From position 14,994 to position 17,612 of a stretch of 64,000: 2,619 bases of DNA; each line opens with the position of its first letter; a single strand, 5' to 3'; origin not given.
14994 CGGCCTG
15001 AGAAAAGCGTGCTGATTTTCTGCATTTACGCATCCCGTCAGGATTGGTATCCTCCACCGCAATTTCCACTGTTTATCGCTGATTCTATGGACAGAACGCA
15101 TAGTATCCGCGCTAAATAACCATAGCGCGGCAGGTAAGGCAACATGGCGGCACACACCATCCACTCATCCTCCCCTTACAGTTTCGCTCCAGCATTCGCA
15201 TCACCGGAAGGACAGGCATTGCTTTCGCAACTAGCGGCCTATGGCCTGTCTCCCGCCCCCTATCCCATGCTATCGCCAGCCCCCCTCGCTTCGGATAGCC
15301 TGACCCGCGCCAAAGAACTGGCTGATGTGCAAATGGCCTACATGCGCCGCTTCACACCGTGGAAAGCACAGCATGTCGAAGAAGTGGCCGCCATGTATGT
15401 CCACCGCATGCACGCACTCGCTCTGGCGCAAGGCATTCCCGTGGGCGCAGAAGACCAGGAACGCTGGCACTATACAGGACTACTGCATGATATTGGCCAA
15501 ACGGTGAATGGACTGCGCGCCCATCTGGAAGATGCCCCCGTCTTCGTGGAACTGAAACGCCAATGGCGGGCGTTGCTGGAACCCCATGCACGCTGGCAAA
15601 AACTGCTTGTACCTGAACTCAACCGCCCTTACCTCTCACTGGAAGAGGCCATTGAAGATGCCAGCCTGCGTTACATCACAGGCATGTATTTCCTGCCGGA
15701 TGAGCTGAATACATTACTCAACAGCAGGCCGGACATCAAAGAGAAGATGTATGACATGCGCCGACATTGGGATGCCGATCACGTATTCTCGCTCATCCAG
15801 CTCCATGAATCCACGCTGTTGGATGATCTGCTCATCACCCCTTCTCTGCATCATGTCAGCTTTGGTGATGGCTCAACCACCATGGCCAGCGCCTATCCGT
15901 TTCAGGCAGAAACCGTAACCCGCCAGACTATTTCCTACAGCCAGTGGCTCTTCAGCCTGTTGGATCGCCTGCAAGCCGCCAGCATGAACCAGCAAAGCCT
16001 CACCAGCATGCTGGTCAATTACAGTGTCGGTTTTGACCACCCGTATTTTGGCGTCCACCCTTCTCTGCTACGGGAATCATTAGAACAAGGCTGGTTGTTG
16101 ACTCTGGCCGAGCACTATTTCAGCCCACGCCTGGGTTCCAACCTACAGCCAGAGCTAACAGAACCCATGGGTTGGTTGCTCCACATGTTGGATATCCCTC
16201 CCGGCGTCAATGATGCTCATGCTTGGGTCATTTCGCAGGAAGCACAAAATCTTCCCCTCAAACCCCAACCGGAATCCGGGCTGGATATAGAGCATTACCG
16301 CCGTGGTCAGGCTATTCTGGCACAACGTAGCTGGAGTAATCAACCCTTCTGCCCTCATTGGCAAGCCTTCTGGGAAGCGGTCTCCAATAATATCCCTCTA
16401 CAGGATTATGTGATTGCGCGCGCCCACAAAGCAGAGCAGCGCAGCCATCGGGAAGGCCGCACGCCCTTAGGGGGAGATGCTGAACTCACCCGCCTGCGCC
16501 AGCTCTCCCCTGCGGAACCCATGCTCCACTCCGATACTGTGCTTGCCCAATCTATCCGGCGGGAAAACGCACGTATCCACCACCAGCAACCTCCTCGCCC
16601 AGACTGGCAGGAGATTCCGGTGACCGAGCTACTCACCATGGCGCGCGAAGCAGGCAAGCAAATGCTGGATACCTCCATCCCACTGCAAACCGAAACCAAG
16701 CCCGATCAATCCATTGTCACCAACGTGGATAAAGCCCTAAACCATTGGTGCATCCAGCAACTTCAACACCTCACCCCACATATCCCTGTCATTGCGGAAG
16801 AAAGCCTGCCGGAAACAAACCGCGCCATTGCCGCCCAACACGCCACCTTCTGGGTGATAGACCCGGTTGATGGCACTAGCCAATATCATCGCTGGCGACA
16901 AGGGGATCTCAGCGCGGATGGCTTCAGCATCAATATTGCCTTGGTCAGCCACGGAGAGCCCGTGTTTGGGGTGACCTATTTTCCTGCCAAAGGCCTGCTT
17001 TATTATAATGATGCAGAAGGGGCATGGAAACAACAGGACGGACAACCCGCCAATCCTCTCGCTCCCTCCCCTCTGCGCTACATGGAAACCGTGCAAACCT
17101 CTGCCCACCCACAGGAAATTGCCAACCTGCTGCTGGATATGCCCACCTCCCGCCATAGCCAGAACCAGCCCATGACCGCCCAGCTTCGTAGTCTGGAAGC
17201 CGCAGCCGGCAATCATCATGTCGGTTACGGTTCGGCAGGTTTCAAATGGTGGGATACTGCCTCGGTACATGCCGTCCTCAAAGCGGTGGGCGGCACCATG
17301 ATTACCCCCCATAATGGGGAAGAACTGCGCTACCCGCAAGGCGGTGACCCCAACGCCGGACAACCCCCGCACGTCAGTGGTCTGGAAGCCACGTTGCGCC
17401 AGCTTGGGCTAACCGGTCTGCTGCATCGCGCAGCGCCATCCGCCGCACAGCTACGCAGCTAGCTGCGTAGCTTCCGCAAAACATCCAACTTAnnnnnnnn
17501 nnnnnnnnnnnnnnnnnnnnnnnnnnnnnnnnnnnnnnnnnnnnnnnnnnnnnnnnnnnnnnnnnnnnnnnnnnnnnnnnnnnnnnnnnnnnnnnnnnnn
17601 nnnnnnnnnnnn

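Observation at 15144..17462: Single 772-aa ORF fusing an HD phosphohydrolase domain to a CysQ-type bisphosphate nucleotidase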

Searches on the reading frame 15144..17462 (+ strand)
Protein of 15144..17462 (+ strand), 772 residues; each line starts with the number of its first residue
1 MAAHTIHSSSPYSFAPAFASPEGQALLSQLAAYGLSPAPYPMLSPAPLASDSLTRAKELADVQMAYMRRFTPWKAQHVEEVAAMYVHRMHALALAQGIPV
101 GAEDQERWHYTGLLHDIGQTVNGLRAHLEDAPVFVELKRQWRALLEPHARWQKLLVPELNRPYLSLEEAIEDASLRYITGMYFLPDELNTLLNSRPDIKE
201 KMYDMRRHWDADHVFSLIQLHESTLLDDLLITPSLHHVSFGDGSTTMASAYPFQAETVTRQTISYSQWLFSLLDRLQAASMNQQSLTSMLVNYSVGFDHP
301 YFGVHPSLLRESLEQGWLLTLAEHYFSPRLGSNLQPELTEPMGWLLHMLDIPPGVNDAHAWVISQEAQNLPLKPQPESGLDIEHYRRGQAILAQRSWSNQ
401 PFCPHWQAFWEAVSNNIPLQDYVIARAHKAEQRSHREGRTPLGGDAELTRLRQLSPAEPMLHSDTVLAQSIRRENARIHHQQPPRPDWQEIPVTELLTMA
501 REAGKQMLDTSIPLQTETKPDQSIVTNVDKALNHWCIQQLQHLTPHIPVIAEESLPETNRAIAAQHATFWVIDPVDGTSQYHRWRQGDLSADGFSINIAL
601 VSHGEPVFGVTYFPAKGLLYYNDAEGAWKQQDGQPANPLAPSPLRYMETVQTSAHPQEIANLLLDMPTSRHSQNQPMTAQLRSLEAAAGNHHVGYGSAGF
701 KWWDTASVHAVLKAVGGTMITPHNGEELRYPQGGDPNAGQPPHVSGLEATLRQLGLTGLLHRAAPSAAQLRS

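Call 3: search_protein_families(library=pfam, proteins=[window:15144-17462:+], max_evalue=1)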
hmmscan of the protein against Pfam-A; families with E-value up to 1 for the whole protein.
window:15144-17462:+ (772 aa): 2 families
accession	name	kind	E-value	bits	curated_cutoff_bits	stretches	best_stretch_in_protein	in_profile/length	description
PF00459.30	Inositol_P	-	2.9e-28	99.5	27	1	500-731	13-246/271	Inositol monophosphatase family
PF01966.28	HD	-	0.16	12.7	22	1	90-126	15-48/116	HD domain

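Call 4: search_protein_families(library=ncbifam, proteins=[window:15144-17462:+], max_evalue=1)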
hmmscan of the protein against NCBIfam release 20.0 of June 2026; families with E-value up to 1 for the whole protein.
window:15144-17462:+ (772 aa): 7 families
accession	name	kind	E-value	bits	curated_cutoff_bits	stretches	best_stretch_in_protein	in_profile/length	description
TIGR01331.1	bisphos_cysQ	equivalog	1.5e-34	119.7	228.8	1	495-732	4-236/250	3'(2'),5'-bisphosphate nucleotidase CysQ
NF008182.0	PRK10931.1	equivalog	5.4e-28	97.7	379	1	496-730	5-230/246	3'(2'),5'-bisphosphate nucleotidase CysQ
TIGR02067.1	his_9_HisN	equivalog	1.8e-13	50.6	275.15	1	499-735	8-234/252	histidinol-phosphatase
NF008027.1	PRK10757.1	equivalog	1.2e-07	31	332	1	510-753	25-259/267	inositol-1-monophosphatase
NF009321.0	PRK12676.1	equivalog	0.00061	18.9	264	1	516-630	35-140/264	bifunctional fructose-bisphosphatase/inositol-phosphate phosphatase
TIGR01330.1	bisphos_HAL2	equivalog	0.0011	17.9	267.05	1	567-615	134-175/359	3'(2'),5'-bisphosphate nucleotidase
TIGR00277.1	HDIG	domain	0.11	12.4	27.6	1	91-123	16-45/84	HDIG domain-containing metalloprotein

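Call 5: find_homologous_proteins(query=window:15144-17459:+, max_evalue=0.001)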
Query window:15144-17459:+ (772 aa): 1 proteins with E <= 0.001 among 8000 candidates.
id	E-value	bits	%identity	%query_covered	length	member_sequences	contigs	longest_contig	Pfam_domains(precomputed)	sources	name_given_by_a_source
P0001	0.0e+0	1781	100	100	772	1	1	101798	PF00459.31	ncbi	-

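Call 6: search_solved_structures(query=window:15144-17459:+, max_evalue=1, show_alignments=2)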
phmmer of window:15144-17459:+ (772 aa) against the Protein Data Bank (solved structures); distinct sequences matched with E-value up to 1: 30.
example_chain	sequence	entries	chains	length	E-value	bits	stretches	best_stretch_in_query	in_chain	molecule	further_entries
3b8b_A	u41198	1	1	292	1e-12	50.2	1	509-730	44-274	CysQ, sulfite synthesis pathway protein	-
5i3s_A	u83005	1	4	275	1.2e-12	49.9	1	504-718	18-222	Inositol monophosphatase family protein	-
3t0j_A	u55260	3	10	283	1.3e-12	49.8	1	504-717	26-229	Inositol monophosphatase family protein | Inositol monophosphatase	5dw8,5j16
9vep_A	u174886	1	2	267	1.6e-09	39.6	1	500-753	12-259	Inositol-1-monophosphatase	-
6zk0_AAA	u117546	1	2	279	1.9e-08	36.1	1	486-721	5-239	Inositol monophosphatase 1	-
1ima_A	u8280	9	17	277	3.5e-08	35.2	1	488-721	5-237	INOSITOL MONOPHOSPHATASE | INOSITOL MONOPHOSPHATASE 1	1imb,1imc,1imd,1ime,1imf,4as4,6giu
1awb_A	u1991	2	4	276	3.8e-08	35.1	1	488-721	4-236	MYO-INOSITOL MONOPHOSPHATASE | INOSITOL MONOPHOSPHATASE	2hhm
7vce_A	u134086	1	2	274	4.3e-08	34.9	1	488-721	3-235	Inositol monophosphatase 1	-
2bji_A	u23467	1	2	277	1.6e-06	29.8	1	488-722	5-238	INOSITOL-1(OR 4)-MONOPHOSPHATASE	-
2czh_A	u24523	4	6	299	1.8e-06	29.5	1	508-725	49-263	Inositol monophosphatase 2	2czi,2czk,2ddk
2fvz_A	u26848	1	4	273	1.8e-06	29.5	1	513-725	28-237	Inositol monophosphatase 2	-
2p3n_A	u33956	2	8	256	1.9e-06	29.5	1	522-727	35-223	Inositol-1-monophosphatase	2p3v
4as5_A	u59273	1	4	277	2.5e-06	29.1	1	488-721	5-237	INOSITOL MONOPHOSPHATASE 1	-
6ib7_A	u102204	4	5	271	2.9e-06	28.8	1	500-752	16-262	Inositol-1-monophosphatase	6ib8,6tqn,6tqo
2qfl_A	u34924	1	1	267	3.3e-06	28.7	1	500-752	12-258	Inositol-1-monophosphatase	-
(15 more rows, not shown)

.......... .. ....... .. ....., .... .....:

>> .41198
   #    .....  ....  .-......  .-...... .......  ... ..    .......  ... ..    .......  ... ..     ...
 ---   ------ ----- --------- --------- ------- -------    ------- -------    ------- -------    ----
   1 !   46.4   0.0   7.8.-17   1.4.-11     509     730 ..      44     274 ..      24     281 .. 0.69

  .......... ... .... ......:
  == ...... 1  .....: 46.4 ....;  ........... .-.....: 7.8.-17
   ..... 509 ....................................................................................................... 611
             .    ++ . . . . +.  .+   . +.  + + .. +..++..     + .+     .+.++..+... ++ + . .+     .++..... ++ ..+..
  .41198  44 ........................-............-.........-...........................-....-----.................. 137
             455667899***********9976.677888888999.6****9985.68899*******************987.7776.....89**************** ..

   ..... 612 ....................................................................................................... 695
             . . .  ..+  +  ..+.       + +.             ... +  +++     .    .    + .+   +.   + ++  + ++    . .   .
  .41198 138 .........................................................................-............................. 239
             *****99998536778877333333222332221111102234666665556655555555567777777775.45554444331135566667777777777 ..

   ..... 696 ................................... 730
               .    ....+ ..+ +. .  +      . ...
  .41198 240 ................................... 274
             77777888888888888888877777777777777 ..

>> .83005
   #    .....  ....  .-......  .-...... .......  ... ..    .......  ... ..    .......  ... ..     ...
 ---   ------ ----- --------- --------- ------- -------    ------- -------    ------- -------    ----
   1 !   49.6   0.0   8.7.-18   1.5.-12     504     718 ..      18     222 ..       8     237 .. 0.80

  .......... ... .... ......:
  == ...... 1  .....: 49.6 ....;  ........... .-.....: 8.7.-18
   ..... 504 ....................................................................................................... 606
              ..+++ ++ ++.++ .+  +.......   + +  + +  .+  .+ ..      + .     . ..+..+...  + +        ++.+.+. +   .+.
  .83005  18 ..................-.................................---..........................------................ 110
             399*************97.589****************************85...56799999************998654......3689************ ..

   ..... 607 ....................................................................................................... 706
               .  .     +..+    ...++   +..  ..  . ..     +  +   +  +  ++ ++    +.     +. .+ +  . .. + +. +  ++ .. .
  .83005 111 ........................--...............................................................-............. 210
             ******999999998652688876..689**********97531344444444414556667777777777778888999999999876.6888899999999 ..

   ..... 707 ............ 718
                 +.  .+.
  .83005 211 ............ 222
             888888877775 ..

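Call 8: find_encoding_contigs(protein=P0001, flank=10000, max_places=5)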
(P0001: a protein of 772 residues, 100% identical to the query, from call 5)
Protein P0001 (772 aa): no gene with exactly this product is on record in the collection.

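Call 9: find_related_loci(query=window:15144-17459:+, collection=genome_contigs, flank=8000)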
Query window:15144-17459:+ (772 aa) in genome_contigs; peptide patterns used: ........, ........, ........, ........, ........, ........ (x = any residue, [..] = any of these).
4 stretches matched a pattern, but none encodes a relative of the query by tblastn (E <= 1e-3).

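Call 10: list_cluster_members(proteins=[P0001])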
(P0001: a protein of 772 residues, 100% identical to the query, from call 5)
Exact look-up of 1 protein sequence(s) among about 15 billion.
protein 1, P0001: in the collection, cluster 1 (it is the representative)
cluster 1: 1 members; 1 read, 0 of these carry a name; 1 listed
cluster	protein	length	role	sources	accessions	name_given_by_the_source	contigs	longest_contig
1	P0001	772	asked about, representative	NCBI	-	-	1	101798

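Call 30: predict_structure(protein=window:15144-17459:+)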
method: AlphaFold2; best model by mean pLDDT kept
length: 772 residues; sequences in the alignment: 1
mean_pLDDT: 36.4   pTM: 0.20
mean pLDDT of the five models: 36.4, 29.5, 28.1, 27.7, 26.4
residues with pLDDT >= 90: 0; 70-90: 0; 50-70: 27; < 50: 745
segments of 3 or more residues with pLDDT < 50: 1-20, 30-707, 716-744, 753-756, 762-772
pLDDT, mean of each block of 10 residues (from residue 1): 30 43 54 39 33 38 39 40 40 38 43 39 38 40 42 41 39 36 38 42 36 30 30 25 27 26 33 37 35 29 32 36 36 37 35 34 32 33 34 30 32 32 36 40 38 31 31 32 31 35 37 35 35 38 34 37 34 33 32 34 37 41 43 32 27 36 38 38 36 35 46 48 35 42 47 50 43 34
secondary structure, 60 per line:
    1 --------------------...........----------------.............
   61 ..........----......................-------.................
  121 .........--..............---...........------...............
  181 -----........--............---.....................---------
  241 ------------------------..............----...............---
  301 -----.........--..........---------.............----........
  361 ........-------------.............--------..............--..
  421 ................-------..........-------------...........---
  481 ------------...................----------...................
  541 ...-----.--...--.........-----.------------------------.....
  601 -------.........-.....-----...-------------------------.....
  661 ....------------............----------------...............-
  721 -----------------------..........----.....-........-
elements in order (helices of 4 or more, strands of 3 or more residues): H21-31 H48-70 H75-96 H104-129 H132-145 H149-159 H166-180 H186-193 H196-207 H211-231 H265-278 H283-297 H306-314 H317-326 H336-348 H353-368 H382-394 H403-416 H419-436 H444-453 H467-477 H493-511 H522-543 H557-565 E596-600 E608-613 E618-622 E628-630 H656-664 H677-688 H705-719 H744-753 H758-762 H764-771

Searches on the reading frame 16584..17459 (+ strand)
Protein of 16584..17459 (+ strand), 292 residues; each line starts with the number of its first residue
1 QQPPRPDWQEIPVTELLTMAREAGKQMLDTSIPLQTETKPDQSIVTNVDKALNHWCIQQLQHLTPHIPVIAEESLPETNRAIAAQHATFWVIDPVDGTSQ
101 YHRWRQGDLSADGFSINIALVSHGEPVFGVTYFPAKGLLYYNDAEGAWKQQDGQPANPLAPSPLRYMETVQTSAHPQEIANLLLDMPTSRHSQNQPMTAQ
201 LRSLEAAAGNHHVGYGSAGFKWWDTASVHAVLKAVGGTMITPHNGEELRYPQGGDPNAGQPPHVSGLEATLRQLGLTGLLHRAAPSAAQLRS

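Call 26: find_homologous_proteins(query=window:16584-17459:+, max_evalue=0.001)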
Query window:16584-17459:+ (292 aa): 6 proteins with E <= 0.001 among 1646 candidates.
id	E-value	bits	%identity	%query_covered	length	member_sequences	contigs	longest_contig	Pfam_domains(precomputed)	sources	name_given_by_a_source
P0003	1.8e-18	85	29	83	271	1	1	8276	PF00459.31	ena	-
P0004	1.2e-17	82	37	47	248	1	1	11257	PF00459.31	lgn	-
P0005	5.2e-17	80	30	84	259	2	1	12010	PF00459.31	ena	-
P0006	5.2e-16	77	32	79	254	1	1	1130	PF00459.31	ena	-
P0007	1.5e-8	52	25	84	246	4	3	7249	PF00459.31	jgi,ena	jgi:3'(2'), 5'-bisphosphate nucleotidase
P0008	3.7e-6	45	27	77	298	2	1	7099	PF00459.31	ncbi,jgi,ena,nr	ncbi:MAG TPA: 3'(2'),5'-bisphosphate nucleotidase CysQ [Spirochaetia bacterium]|nr:3'(2'),5'-bisphos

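Call 56: find_encoding_contigs(protein=P0003, flank=6000, max_places=2)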
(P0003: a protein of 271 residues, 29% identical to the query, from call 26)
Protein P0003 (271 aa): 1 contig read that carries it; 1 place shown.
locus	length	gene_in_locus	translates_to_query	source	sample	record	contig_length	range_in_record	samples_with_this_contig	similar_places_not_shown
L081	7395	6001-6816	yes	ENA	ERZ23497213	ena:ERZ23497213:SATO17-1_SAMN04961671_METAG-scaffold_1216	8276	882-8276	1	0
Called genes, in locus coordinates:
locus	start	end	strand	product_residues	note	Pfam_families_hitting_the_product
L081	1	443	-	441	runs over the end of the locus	?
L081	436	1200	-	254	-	PF13503:DUF4123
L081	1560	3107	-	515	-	PF01293:PEPCK_ATP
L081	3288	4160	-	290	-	PF01430:HSP33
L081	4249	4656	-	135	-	PF01479:S4, PF28601:HSP15_C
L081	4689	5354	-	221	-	PF00702:Hydrolase, PF03031:NIF (faint), PF12710:HAD (weak), PF13419:HAD_2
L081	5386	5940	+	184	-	PF00293:NUDIX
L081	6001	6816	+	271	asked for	PF00459:Inositol_P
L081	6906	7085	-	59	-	-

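Call 57: find_encoding_contigs(protein=P0005, flank=6000, max_places=2)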
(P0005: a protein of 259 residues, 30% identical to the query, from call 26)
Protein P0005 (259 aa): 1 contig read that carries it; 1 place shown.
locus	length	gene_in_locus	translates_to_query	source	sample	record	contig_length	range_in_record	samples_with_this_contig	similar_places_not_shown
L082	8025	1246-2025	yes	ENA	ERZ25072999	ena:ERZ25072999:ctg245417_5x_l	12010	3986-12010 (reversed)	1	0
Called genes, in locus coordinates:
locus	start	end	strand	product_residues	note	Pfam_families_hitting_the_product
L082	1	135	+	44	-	?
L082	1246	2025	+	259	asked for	PF00459:Inositol_P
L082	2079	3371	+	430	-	PF04932:Wzy_C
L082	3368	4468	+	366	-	PF13439:Glyco_transf_4, PF13579:Glyco_trans_4_4, PF20706:GT4-conflict (weak), PF00534:Glycos_transf_1, PF13692:Glyco_trans_1_4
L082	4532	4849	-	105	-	PF26541:MafI2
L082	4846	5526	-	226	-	PF15542:Ntox50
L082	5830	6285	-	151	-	-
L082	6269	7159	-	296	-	-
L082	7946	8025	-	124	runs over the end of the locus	-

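Call 58: find_encoding_contigs(protein=P0004, flank=6000, max_places=2)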
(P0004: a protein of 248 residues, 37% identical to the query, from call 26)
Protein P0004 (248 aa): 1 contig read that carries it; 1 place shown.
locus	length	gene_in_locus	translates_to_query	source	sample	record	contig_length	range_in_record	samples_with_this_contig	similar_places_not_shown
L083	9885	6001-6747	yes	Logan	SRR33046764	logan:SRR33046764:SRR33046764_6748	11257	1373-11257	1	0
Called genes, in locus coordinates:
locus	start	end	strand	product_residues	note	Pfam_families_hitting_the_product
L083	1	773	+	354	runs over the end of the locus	PF04616:Glyco_hydro_43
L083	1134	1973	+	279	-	-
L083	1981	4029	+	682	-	PF00633:HHH (faint), PF12836:HHH_3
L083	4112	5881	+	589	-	PF03600:CitMHS, PF02080:TrkA_C, PF00939:Na_sulph_symp, PF03600:CitMHS (weak)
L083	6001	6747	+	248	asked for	PF00459:Inositol_P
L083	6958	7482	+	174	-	PF06414:Zeta_toxin (weak), PF01583:APS_kinase, PF13671:AAA_33 (weak), PF13238:AAA_18 (faint)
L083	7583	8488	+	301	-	PF01507:PAPS_reduct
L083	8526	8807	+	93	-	PF05635:23S_rRNA_IVP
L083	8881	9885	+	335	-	?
